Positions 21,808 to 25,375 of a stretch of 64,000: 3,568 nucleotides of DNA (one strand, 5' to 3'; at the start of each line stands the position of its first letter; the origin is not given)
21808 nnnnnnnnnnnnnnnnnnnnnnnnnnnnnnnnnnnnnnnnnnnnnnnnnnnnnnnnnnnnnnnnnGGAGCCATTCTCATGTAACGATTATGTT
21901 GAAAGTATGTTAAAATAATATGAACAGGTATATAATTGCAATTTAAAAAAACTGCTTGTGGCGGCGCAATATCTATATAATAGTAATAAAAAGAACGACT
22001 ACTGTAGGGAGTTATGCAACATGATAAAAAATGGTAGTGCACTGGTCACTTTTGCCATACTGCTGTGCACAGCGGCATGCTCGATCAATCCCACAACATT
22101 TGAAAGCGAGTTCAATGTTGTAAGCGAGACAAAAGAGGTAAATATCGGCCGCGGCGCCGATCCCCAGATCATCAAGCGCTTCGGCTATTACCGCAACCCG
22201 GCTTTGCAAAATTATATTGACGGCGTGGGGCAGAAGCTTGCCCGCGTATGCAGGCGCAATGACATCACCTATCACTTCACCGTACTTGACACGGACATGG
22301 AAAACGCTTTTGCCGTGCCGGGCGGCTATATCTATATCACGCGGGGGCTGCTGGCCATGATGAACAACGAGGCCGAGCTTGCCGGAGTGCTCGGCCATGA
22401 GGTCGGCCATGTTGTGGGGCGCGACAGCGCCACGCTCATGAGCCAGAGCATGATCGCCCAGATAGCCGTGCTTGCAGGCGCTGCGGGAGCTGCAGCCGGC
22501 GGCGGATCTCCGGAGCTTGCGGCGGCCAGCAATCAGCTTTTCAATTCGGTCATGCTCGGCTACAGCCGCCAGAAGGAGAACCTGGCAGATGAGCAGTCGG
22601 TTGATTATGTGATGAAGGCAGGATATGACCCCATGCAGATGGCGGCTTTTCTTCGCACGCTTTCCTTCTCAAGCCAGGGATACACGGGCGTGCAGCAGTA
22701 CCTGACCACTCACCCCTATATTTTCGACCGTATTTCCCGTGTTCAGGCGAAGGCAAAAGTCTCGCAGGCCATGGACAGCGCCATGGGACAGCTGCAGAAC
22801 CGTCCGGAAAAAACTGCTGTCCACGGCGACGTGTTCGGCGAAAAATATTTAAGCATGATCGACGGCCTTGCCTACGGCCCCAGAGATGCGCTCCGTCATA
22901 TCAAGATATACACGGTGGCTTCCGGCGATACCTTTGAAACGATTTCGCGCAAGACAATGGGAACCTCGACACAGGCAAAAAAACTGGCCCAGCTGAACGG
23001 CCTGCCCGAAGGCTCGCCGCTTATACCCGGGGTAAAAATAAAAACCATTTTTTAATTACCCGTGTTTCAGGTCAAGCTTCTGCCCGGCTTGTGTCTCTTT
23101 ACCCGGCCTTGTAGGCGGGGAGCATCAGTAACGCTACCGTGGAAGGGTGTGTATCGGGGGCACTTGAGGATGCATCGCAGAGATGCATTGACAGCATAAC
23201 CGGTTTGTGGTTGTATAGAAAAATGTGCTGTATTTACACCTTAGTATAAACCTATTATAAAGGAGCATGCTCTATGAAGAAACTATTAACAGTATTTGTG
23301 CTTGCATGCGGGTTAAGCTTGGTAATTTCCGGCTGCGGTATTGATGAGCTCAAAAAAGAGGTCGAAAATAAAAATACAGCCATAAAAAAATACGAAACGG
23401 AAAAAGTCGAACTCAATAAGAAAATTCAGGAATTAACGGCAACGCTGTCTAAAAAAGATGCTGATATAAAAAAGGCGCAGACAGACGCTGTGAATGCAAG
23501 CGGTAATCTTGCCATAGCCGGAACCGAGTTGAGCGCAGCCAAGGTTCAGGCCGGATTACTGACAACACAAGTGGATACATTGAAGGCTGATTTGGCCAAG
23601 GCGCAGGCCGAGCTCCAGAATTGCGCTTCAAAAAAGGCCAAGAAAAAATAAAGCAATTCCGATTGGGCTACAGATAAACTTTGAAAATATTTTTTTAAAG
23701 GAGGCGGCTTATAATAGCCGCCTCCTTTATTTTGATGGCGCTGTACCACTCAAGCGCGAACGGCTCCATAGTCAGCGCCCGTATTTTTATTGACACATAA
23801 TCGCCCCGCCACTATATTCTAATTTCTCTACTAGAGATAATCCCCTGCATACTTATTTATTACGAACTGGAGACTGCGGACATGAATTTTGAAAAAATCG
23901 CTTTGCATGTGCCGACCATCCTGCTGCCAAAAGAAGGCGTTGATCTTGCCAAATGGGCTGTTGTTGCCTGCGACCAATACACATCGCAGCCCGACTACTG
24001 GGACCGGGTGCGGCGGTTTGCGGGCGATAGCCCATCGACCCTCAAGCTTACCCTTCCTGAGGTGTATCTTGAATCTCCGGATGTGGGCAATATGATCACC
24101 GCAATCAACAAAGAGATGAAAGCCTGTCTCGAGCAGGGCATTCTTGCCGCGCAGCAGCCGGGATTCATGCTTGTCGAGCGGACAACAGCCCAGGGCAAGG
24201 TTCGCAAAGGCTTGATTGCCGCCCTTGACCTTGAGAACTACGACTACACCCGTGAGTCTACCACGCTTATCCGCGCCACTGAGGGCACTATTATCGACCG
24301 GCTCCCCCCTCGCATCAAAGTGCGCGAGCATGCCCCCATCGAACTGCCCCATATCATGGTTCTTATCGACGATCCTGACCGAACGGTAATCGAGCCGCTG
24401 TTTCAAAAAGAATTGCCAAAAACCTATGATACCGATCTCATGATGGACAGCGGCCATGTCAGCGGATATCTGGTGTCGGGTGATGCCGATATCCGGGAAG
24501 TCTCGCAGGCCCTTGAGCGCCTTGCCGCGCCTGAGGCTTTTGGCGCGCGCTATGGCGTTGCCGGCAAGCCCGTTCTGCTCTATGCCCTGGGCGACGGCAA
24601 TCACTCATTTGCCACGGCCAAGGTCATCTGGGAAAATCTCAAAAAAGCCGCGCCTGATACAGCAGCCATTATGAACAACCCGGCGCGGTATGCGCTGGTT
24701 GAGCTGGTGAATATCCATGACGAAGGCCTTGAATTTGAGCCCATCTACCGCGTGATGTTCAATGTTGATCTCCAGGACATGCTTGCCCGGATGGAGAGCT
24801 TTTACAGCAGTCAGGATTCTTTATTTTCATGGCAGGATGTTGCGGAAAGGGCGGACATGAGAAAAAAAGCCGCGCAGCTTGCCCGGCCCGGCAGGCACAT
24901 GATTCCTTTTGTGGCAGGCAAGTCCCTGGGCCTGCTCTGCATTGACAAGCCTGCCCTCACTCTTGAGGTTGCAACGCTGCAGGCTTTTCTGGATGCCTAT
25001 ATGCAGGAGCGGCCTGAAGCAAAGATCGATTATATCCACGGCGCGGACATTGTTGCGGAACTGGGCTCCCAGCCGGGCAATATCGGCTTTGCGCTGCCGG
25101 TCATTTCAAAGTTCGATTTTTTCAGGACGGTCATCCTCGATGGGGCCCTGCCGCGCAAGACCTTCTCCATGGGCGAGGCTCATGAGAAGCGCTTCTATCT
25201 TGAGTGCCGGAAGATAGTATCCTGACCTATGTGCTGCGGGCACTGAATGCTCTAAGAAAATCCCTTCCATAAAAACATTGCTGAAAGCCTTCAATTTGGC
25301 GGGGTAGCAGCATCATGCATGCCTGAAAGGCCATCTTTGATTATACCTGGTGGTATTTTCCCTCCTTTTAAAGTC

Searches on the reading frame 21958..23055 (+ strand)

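Call 64: search_protein_families(library=pfam, proteins=[window:21958-23055:+], max_evalue=0.00001)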
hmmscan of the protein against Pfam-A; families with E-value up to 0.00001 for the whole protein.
window:21958-23055:+ (365 aa): 2 families
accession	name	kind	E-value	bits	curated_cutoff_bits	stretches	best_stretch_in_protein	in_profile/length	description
PF01435.24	Peptidase_M48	-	1.7e-33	116.5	20.3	1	82-264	2-184/186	Peptidase family M48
PF01476.26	LysM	-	6.4e-06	26.5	20.9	0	318-362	1-41/43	LysM domain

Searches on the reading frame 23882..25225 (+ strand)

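Call 64: search_protein_families(library=pfam, proteins=[window:23882-25225:+], max_evalue=0.00001)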
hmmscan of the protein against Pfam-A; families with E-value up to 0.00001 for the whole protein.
window:23882-25225:+ (447 aa): 1 family
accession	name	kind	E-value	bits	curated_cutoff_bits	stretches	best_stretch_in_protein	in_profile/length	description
PF06245.16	DUF1015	-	2.3e-63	214.5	25.8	1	15-373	2-325/325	Protein of unknown function (DUF1015)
